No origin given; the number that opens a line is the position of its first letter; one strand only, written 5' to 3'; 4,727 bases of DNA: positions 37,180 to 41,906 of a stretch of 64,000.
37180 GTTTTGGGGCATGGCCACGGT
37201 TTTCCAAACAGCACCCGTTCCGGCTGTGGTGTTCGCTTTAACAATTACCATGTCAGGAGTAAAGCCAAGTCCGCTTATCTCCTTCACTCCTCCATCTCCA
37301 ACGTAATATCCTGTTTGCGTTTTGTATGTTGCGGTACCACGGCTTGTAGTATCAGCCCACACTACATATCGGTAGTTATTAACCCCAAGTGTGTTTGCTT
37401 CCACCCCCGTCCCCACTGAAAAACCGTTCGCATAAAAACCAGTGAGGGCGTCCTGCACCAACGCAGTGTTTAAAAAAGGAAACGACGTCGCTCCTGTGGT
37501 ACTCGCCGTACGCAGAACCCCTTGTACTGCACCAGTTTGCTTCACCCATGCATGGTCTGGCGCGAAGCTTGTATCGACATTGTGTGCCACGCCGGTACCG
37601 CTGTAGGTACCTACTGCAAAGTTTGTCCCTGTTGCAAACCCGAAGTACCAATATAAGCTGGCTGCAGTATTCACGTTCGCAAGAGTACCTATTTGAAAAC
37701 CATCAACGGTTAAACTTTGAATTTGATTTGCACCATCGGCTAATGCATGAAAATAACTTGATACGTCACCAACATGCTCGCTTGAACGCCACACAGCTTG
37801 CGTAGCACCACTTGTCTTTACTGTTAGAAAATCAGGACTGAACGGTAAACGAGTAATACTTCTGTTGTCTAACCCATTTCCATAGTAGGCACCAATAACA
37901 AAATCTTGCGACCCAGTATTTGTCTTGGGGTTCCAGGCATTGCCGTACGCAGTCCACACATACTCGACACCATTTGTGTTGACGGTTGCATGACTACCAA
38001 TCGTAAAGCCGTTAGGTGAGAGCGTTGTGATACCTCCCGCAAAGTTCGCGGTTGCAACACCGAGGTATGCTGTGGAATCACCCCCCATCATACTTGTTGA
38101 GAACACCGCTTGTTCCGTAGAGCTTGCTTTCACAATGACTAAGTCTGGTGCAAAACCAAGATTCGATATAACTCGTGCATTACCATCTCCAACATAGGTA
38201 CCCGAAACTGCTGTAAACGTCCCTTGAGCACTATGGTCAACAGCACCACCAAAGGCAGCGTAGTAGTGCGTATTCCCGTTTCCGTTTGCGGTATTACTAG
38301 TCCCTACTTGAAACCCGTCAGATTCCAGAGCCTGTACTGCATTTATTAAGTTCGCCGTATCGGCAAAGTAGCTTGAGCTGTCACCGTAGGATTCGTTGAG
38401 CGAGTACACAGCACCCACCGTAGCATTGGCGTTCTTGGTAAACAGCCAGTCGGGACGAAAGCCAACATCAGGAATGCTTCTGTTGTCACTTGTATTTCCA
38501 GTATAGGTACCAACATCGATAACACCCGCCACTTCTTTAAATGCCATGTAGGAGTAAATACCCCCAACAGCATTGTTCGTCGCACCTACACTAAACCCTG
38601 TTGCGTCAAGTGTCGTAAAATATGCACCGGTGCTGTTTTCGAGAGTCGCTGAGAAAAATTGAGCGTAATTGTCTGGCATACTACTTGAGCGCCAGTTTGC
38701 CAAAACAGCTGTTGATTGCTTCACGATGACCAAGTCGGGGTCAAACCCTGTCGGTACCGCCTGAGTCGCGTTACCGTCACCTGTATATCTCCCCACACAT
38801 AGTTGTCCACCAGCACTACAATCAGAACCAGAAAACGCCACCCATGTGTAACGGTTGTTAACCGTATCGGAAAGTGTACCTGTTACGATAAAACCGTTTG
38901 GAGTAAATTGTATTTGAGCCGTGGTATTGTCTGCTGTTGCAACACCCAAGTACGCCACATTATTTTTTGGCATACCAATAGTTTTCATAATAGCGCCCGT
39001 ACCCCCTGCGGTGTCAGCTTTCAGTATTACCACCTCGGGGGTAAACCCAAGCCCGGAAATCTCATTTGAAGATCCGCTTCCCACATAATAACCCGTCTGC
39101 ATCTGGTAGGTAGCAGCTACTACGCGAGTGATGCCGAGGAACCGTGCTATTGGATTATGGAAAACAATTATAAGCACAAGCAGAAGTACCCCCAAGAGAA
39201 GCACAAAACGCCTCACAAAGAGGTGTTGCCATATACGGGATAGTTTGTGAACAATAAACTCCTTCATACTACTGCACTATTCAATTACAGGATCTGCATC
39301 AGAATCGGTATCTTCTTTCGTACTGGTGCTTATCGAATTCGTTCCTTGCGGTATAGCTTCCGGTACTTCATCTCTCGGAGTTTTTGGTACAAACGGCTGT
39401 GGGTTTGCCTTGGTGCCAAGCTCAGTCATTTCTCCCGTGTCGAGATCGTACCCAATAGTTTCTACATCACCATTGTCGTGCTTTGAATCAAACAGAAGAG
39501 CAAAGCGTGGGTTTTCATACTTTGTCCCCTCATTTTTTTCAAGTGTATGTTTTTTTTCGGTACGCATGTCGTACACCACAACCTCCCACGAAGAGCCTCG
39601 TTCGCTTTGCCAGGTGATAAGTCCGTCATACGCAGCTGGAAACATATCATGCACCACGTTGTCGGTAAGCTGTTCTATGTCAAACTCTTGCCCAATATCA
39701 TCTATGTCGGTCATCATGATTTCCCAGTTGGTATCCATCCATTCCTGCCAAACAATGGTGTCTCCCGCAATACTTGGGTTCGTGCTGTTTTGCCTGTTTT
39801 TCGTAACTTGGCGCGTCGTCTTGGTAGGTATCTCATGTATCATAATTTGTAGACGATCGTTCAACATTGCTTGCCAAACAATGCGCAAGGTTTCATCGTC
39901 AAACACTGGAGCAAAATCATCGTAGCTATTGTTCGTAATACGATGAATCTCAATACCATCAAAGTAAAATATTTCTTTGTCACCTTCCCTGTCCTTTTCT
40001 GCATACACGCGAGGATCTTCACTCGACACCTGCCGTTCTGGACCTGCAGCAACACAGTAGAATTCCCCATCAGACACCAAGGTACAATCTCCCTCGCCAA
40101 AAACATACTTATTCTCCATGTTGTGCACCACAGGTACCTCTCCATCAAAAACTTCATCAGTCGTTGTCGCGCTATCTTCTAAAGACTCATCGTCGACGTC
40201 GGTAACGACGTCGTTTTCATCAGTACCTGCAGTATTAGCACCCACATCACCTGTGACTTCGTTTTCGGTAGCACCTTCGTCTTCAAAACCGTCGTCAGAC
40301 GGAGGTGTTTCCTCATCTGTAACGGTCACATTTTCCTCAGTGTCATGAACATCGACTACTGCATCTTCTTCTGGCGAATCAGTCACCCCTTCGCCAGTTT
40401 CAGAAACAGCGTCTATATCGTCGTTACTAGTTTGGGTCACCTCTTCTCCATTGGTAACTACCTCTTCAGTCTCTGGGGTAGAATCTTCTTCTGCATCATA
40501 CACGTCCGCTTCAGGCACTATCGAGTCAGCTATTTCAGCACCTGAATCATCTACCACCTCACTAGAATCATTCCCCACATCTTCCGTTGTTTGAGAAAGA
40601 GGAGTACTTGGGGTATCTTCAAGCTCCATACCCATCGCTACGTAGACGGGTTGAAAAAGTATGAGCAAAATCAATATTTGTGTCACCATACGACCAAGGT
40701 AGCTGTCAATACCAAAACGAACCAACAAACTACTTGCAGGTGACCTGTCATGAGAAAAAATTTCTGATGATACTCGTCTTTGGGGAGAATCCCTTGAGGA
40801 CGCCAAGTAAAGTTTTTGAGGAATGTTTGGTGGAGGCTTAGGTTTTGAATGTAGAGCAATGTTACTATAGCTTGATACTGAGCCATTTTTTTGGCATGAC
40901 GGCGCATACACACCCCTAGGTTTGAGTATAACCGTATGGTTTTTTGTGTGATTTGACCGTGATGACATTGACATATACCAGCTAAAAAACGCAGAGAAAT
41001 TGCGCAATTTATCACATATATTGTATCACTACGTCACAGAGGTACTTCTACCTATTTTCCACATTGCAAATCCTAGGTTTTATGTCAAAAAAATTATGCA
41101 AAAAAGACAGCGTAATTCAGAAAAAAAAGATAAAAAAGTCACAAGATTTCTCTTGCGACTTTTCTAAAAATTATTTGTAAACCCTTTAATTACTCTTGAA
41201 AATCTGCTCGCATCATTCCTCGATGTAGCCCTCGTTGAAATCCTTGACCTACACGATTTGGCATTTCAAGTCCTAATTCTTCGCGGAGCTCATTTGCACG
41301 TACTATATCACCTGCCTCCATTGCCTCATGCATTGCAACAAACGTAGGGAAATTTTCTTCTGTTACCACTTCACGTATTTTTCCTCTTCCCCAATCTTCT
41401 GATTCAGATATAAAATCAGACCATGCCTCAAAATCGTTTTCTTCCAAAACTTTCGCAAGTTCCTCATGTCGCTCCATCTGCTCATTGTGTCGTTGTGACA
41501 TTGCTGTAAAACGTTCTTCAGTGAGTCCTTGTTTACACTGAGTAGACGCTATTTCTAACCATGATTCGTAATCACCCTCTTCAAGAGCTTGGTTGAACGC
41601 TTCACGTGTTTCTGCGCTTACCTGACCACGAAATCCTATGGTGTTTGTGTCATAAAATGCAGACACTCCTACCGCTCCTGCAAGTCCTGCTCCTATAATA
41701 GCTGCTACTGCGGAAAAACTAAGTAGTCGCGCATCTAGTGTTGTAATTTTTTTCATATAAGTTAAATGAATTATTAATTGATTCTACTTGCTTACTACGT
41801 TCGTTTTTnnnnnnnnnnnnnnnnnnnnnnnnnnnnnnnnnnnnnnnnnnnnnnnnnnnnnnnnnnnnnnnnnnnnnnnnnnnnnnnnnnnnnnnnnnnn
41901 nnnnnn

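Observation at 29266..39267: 3333-aa protein built from three nested repeat systems, including a very recent internal duplication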

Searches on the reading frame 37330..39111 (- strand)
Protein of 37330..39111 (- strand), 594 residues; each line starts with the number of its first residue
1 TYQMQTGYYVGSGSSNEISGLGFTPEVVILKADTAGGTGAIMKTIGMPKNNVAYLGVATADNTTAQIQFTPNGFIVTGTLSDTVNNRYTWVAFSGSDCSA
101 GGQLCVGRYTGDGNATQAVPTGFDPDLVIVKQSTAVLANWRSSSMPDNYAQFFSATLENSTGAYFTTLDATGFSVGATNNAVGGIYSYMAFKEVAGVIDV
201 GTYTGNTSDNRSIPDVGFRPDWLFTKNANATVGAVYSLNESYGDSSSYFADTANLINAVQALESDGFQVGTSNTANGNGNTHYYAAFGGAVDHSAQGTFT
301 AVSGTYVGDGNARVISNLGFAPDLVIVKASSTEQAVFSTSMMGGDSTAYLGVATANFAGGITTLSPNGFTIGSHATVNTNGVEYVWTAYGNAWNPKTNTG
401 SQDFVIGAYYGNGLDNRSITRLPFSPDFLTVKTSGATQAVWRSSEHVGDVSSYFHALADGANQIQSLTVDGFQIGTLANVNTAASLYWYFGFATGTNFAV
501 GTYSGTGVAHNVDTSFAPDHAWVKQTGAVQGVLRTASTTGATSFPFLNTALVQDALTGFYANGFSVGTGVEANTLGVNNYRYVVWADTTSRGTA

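Call 63: predict_structure(alignment_id=A2)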
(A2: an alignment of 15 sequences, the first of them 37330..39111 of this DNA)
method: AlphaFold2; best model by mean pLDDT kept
length: 594 residues; sequences in the alignment: 15
mean_pLDDT: 88.1   pTM: 0.85
mean pLDDT of the five models: 88.1, 84.4, 81.2, 74.7, 74.1
residues with pLDDT >= 90: 309; 70-90: 260; 50-70: 18; < 50: 7
segments of 3 or more residues with pLDDT < 50: 241-243, 591-594
pLDDT, mean of each block of 10 residues (from residue 1): 89 88 93 79 90 90 87 89 87 94 94 95 96 94 96 93 94 96 96 94 93 93 92 84 67 75 89 91 94 77 89 91 90 81 88 88 92 91 89 85 89 79 89 89 91 82 90 88 87 89 91 91 81 83 77 89 91 85 81 35
secondary structure, 60 per line:
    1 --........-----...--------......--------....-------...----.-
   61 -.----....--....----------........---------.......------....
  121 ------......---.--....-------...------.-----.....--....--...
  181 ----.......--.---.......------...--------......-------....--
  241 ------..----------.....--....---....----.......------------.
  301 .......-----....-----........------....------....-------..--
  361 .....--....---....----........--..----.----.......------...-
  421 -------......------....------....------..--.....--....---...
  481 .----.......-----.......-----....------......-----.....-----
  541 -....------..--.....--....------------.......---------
elements in order: E3-10 E16-18 E27-32 E41-44 E52-54 E67-70 E73-76 E87-94 E104-110 E117-120 E127-132 E139-142 E150-152 E165-169 E172-175 E185-191 E198-204 E211-213 E222-227 E235-238 E259-263 E266-269 H273-276 E281-287 E300-307 E313-316 E322-329 E336-339 E346-349 E361-365 E368-371 H375-378 E383-390 E404-410 E417-419 E428-433 E440-443 E450-453 E464-468 E471-474 H478-481 E486-492 E498-504 E510-513 E520-525 E531-535 E542-545 E556-560 E563-566 E579-585

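Call 66: search_dna_similar(query=window:37330-39111:-, collection=phages, mode=protein, max_evalue=0.001, max_rows=15)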
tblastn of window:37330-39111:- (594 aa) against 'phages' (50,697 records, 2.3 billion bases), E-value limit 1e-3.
Records with a match: 2; places in all: 2; records where one place covers at least 80% of the query: 2.
Best place of each record, by identity: <60% 2.
By first word of the organism name: Synechococcus 1; Phage 1.
By host as written in the record: Synechococcus sp. WH 7803 1; - 1.
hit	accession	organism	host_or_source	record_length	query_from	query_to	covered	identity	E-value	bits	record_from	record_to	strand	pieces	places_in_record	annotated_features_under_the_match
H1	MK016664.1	Synechococcus phage S-B68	Synechococcus sp. WH 7803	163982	1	548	92%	24.4%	5e-6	56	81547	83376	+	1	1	hypothetical protein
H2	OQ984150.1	Phage C72C1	-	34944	3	497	83%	23.8%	1e-5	55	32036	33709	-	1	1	virion structural protein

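Call 89: fold_search(model_id=the predicted structure, library=viral)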
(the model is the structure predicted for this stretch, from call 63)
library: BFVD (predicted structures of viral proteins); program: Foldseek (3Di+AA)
matches with E <= 10: 1109; with E <= 0.001: 42
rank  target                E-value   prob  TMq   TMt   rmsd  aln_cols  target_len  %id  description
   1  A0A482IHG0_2          2.5e-39  1.00  0.48  0.37  15.9       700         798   21  (no name in the UniProt tables at hand)
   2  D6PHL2                4.5e-35  1.00  0.44  0.19  23.2       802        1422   17  (no name in the UniProt tables at hand)
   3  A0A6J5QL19            9.7e-34  1.00  0.49  0.46   9.6       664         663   18  DUF7483 domain-containing protein [uncultured Caudovirales phage]
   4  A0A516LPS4            2.3e-33  1.00  0.51  0.31  10.2       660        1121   19  (no name in the UniProt tables at hand)
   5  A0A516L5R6            3.8e-31  1.00  0.43  0.21  15.4       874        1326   15  (no name in the UniProt tables at hand)
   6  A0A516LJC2            8.1e-30  1.00  0.49  0.37   9.0       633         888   17  (no name in the UniProt tables at hand)
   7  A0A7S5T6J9            8.9e-29  1.00  0.43  0.24  28.3       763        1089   15  (no name in the UniProt tables at hand)
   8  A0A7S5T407            4.0e-22  1.00  0.41  0.17  25.9      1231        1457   10  (no name in the UniProt tables at hand)
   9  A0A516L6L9            1.2e-17  1.00  0.41  0.20  33.9       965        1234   11  (no name in the UniProt tables at hand)
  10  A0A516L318            1.8e-17  1.00  0.39  0.41  21.5       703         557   13  (no name in the UniProt tables at hand)
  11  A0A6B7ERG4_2          5.5e-15  1.00  0.42  0.27   3.0       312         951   17  (no name in the UniProt tables at hand)
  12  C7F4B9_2              3.6e-14  1.00  0.29  0.21  27.7       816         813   11  (no name in the UniProt tables at hand)
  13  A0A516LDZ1            4.4e-14  1.00  0.28  0.15  33.8       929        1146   10  (no name in the UniProt tables at hand)
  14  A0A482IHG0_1          5.6e-13  1.00  0.18  0.15  25.6       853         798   11  (no name in the UniProt tables at hand)
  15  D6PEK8                1.2e-12  1.00  0.33  0.65   7.8       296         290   15  (no name in the UniProt tables at hand)
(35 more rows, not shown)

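Call 90: get_annotated_region(hit=H2, flank=6000)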
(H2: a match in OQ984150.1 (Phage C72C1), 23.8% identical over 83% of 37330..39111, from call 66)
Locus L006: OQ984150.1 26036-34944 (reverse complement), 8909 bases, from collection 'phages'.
description: Phage C72C1, complete genome.
organism: Phage C72C1 (NCBI taxid 3053736)
taxonomy: Viruses; Duplodnaviria; Heunggongvirae; Uroviricota; Caudoviricetes
host: -; source: -; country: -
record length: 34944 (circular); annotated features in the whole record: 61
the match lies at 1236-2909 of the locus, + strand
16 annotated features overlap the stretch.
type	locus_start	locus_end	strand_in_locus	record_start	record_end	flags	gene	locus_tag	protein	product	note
CDS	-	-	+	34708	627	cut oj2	-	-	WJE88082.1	hypothetical protein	-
CDS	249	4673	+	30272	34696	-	-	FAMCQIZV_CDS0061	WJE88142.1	virion structural protein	-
CDS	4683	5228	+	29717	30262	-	-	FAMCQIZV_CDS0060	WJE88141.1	hypothetical protein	-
CDS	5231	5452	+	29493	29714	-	-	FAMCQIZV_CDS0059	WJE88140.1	hypothetical protein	-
CDS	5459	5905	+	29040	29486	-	-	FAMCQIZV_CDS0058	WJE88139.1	hypothetical protein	-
CDS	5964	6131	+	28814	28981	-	-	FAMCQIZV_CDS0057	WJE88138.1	hypothetical protein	-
CDS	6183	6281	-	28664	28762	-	-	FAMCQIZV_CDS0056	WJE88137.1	hypothetical protein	-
CDS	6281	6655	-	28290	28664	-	-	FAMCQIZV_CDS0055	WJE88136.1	holin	-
CDS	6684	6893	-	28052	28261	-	-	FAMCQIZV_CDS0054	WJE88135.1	hypothetical protein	-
CDS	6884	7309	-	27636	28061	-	-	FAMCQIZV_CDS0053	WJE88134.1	hypothetical protein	-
CDS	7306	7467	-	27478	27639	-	-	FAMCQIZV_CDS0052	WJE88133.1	hypothetical protein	-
CDS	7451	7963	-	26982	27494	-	-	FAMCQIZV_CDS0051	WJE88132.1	hypothetical protein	-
CDS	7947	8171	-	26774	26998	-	-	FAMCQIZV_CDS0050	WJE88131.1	nucleotide kinase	-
CDS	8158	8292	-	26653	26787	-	-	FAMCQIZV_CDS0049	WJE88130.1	hypothetical protein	-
CDS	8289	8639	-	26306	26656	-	-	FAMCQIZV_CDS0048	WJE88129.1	hypothetical protein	-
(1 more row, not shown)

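Call 102: find_related_loci(query=window:37330-39111:-, collection=viral_contigs, flank=8000)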
Query window:37330-39111:- (594 aa) in viral_contigs; peptide patterns used: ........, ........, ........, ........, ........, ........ (x = any residue, [..] = any of these).
No stretch of DNA in the collection matches any of the patterns.

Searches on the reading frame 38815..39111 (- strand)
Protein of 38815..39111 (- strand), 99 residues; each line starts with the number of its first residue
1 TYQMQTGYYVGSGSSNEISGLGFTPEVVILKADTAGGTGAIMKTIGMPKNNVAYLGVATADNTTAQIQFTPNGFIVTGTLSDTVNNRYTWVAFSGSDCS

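Call 32: search_protein_families(library=pfam, proteins=[window:38815-39111:-], max_evalue=10)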
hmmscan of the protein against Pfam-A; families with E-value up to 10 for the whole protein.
seq(99 aa): 2 families
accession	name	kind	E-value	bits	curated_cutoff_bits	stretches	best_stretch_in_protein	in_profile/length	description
PF24299.1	DUF7483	-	1.5e-06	28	27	1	4-86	6-92/330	Domain of unknown function (DUF7483)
PF05303.17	GSKIP_dom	-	0.0037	17.8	20.9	1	49-85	28-64/105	GSKIP domain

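Call 46: search_solved_structures(query=A3, max_evalue=10, show_alignments=2)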
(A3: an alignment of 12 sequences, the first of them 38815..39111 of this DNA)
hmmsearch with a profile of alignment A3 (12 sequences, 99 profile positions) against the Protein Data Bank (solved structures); distinct sequences matched with E-value up to 10: 1.
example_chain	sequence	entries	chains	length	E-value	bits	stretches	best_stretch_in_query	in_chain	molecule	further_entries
8g2z_0U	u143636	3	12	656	1.4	12.6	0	8-41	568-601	CFAP52A | Cilia- and flagella-associated protein 52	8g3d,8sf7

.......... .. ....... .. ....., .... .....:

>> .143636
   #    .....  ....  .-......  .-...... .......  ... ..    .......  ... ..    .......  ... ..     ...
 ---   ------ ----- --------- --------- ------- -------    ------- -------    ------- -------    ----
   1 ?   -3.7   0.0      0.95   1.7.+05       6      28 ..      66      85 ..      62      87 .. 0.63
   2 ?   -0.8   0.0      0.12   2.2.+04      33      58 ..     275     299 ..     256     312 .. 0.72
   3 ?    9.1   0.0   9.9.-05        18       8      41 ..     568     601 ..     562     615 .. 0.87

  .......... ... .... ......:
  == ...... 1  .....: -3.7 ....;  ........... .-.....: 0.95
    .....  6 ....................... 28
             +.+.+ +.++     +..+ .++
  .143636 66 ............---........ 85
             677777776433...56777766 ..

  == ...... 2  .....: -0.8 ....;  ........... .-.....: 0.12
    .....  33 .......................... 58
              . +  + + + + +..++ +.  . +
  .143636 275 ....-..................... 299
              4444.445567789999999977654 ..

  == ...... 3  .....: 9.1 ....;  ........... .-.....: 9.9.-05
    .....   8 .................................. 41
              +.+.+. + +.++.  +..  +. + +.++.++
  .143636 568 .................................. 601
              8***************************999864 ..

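Call 75: search_protein_families(library=pfam, alignment_id=A3, max_evalue=10)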
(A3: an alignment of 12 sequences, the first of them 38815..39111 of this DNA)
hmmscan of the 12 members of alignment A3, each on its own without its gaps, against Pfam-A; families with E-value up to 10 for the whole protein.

A. member 1, window:38815-39111:- (99 aa): 2 families
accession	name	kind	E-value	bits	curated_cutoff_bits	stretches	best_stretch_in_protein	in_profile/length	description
PF24299.1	DUF7483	-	1.5e-06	28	27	1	4-86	6-92/330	Domain of unknown function (DUF7483)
PF05303.17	GSKIP_dom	-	0.0037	17.8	20.9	1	49-85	28-64/105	GSKIP domain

B. families by the number of members that match (of 12 scanned): 4 families
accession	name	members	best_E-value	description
PF24299.1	DUF7483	11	6e-09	Domain of unknown function (DUF7483)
PF24060.1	DUF7361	4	0.00021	Domain of unknown function (DUF7361)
PF05303.17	GSKIP_dom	2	0.0037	GSKIP domain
PF18878.5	PPE-PPW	1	0.055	PPE-PPW subfamily C-terminal region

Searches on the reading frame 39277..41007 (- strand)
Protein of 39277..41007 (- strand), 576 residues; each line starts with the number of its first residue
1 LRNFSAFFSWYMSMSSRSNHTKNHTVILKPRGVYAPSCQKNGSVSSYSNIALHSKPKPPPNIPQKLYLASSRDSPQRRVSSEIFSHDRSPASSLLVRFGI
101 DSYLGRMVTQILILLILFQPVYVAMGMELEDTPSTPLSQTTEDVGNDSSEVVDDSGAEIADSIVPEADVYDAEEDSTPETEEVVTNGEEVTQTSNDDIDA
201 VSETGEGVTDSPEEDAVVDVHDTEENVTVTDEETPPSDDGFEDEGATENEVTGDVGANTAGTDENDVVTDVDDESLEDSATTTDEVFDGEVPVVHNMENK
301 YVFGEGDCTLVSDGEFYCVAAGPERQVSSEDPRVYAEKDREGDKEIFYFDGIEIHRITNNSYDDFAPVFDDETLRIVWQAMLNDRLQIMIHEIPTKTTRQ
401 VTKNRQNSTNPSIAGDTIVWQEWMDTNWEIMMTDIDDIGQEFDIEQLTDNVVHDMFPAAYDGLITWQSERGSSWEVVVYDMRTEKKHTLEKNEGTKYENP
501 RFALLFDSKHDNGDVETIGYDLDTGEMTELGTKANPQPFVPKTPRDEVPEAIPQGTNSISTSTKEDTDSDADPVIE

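Call 14: search_protein_families(library=pfam, proteins=[window:39277-41007:-], max_evalue=0.01)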
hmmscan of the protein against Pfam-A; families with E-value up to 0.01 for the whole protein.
window:39277-41007:- (576 aa): 0 families

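Call 19: search_protein_families(library=ncbifam, proteins=[window:39277-41007:-], max_evalue=0.1)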
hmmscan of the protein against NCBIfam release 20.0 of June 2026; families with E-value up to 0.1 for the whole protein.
window:39277-41007:- (576 aa): 2 families
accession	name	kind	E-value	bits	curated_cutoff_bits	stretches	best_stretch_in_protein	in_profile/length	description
TIGR04275.1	beta_prop_Msarc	repeat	1.3e-14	53.7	85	2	399-436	2-39/40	beta-propeller repeat protein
TIGR02800.1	propeller_TolB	equivalog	0.00031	19.8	343.15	1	349-493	178-322/418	Tol-Pal system beta propeller repeat protein TolB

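Call 20: search_protein_families(library=phrogs, proteins=[window:39277-41007:-], max_evalue=0.01)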
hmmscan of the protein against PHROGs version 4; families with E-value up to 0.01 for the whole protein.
window:39277-41007:- (576 aa): 0 families

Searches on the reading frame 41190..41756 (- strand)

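Call 14: search_protein_families(library=pfam, proteins=[window:41190-41756:-], max_evalue=0.01)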
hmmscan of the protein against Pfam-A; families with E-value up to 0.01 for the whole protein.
window:41190-41756:- (188 aa): 1 family
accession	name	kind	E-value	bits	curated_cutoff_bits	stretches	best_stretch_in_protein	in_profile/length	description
PF13026.12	DUF3887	-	0.0069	17.5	31.8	0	53-98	3-48/91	Protein of unknown function (DUF3887)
